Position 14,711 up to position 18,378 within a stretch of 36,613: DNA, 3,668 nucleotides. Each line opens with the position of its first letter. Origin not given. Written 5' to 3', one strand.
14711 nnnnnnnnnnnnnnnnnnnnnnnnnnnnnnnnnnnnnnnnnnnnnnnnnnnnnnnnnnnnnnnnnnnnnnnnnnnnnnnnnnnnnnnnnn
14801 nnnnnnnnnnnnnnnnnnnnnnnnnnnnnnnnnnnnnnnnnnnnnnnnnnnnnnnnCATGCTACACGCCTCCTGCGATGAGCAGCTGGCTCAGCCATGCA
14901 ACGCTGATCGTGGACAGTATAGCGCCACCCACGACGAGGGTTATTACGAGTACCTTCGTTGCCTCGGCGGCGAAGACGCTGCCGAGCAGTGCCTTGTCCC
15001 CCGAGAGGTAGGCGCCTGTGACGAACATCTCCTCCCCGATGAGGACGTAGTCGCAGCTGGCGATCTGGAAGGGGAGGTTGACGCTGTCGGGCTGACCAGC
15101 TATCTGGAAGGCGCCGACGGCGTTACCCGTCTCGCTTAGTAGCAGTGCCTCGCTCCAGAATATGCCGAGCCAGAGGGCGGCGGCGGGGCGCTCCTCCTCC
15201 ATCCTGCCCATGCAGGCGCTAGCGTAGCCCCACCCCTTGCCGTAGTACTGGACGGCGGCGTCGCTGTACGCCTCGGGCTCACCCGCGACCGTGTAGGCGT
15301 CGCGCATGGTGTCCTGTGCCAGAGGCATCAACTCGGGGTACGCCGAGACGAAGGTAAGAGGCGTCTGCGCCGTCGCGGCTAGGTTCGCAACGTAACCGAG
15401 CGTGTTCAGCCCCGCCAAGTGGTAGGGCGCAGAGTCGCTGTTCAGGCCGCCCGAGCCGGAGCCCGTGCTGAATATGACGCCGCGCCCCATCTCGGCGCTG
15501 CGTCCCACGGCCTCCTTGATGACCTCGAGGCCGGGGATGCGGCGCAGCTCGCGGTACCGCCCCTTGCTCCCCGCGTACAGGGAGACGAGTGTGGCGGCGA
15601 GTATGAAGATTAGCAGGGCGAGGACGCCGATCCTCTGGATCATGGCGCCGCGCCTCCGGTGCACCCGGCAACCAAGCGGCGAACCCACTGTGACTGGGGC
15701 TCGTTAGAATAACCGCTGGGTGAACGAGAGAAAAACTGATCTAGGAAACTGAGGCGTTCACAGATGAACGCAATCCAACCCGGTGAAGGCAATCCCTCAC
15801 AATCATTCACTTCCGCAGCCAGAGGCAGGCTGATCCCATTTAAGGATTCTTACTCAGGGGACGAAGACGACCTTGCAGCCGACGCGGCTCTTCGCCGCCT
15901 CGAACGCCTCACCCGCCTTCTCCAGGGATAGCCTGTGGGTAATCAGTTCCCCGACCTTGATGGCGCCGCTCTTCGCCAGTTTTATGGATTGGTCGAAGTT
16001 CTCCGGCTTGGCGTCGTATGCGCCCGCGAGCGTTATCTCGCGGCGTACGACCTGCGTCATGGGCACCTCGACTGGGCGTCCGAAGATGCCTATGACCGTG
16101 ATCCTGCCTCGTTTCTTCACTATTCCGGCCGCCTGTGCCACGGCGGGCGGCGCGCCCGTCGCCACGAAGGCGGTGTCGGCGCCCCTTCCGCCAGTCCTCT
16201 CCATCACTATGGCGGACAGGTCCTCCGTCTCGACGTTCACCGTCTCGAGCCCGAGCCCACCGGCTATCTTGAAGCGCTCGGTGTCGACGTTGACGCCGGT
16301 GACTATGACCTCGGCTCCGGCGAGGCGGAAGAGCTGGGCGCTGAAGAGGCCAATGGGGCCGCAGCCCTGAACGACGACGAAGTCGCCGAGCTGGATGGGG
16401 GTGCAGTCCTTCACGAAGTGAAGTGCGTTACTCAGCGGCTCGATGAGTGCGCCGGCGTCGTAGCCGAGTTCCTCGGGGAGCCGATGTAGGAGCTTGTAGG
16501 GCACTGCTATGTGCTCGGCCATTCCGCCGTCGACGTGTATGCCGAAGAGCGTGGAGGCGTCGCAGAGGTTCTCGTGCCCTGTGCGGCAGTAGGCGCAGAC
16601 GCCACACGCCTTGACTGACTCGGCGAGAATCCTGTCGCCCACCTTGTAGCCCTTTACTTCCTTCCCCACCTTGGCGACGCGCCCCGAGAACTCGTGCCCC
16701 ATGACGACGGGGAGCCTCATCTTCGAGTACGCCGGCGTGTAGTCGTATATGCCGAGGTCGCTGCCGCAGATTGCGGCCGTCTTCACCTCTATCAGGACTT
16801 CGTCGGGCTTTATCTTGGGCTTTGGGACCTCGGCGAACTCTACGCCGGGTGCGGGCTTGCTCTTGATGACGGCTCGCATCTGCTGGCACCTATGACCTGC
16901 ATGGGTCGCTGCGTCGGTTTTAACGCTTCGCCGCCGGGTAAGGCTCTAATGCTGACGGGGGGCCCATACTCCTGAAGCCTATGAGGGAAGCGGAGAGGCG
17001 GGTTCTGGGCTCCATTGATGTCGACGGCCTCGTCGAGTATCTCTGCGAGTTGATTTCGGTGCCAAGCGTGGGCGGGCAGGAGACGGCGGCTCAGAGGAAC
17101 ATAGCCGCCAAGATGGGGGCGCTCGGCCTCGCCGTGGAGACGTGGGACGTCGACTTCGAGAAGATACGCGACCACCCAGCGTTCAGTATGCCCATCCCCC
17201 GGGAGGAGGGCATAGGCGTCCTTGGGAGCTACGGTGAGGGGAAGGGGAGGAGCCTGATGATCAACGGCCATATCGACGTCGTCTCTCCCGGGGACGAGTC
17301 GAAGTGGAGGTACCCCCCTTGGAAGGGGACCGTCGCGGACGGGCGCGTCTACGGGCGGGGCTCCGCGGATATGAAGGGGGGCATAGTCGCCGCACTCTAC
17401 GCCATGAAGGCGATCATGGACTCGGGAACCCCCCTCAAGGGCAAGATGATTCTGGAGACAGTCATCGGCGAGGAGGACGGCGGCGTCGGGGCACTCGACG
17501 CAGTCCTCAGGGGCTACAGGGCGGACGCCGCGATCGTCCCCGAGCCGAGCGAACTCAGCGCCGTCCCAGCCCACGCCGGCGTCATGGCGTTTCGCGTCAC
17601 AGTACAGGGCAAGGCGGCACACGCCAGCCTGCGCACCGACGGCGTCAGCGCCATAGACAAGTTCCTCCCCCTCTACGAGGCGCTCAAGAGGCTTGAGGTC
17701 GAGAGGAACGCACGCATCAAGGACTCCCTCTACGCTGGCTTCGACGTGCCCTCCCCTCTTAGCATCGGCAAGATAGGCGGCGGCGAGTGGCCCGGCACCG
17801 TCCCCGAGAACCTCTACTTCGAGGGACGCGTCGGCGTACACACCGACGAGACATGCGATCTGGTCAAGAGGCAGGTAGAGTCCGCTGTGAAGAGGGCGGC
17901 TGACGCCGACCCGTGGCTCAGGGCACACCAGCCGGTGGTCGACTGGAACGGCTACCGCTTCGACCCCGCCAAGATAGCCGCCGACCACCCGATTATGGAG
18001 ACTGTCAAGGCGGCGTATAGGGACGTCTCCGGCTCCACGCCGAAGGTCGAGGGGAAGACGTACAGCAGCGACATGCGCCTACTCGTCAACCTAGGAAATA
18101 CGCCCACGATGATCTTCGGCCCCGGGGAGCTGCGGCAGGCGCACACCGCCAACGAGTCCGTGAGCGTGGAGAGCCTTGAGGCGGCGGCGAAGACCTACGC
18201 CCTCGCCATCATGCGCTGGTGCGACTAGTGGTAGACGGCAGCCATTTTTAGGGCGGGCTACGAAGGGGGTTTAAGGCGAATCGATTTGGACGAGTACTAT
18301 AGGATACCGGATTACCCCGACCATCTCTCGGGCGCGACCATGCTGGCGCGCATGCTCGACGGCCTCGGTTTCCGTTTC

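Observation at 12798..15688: Translationally coupled four-gene membrane operon with alternating bitopic / polytopic pattern and no recognisable family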

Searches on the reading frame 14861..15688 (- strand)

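Call 3: search_protein_families(library=pfam, proteins=[window:14861-15688:-], max_evalue=1)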
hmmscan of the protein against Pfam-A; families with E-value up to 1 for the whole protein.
window:14861-15688:- (275 aa): 1 family
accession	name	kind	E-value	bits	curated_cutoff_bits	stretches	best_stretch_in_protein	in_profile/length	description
PF20539.3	DUF6754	-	7.9e-65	219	27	1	17-269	8-256/257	Domain of unknown function (DUF6754)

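Call 4: search_protein_families(library=ncbifam, proteins=[window:14861-15688:-], max_evalue=1)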
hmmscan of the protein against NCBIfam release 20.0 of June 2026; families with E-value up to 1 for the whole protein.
window:14861-15688:- (275 aa): 0 families

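Call 54: search_protein_families(library=padloc, proteins=[window:14861-15688:-], max_evalue=0.1)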
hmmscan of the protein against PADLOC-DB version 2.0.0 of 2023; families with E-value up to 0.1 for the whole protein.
window:14861-15688:- (275 aa): 0 families

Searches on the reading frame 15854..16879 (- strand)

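Call 66: search_protein_families(library=pfam, proteins=[window:15854-16879:-], max_evalue=0.001)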
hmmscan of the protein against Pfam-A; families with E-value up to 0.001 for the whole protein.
window:15854-16879:- (341 aa): 4 families
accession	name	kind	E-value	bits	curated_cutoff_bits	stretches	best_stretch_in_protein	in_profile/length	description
PF08240.17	ADH_N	-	1.3e-30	106.2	23.5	1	24-136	1-104/104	Alcohol dehydrogenase GroES-like domain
PF00107.32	ADH_zinc_N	-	1.6e-21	77.1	31.8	1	175-303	1-128/129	Zinc-binding dehydrogenase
PF16912.11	Glu_dehyd_C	-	1.9e-10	41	34.9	1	166-333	32-205/211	Glucose dehydrogenase C-terminus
PF13602.12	ADH_zinc_N_2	-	0.00015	23.1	27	1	213-331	6-125/134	Zinc-binding dehydrogenase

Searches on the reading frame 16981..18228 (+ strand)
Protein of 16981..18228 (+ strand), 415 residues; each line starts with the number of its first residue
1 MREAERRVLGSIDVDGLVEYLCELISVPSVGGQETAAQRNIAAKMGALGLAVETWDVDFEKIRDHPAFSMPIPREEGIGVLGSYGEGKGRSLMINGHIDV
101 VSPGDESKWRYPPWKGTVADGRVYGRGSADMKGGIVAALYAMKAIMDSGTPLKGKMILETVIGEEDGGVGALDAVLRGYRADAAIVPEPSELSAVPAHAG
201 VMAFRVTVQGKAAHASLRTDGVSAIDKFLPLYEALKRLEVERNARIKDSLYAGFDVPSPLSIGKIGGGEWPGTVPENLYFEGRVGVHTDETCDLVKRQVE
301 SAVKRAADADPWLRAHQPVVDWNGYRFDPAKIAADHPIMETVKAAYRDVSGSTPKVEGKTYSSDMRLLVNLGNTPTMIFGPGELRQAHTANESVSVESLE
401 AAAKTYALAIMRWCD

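Call 66: search_protein_families(library=pfam, proteins=[window:16981-18228:+], max_evalue=0.001)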
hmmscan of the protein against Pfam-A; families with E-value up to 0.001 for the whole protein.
window:16981-18228:+ (415 aa): 2 families
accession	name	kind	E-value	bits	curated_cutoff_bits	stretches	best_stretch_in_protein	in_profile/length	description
PF01546.33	Peptidase_M20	-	6e-36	124.7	24.6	1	93-411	1-205/206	Peptidase family M20/M25/M40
PF07687.19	M20_dimer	-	2.6e-10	40.6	21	1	197-308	2-104/107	Peptidase dimerisation domain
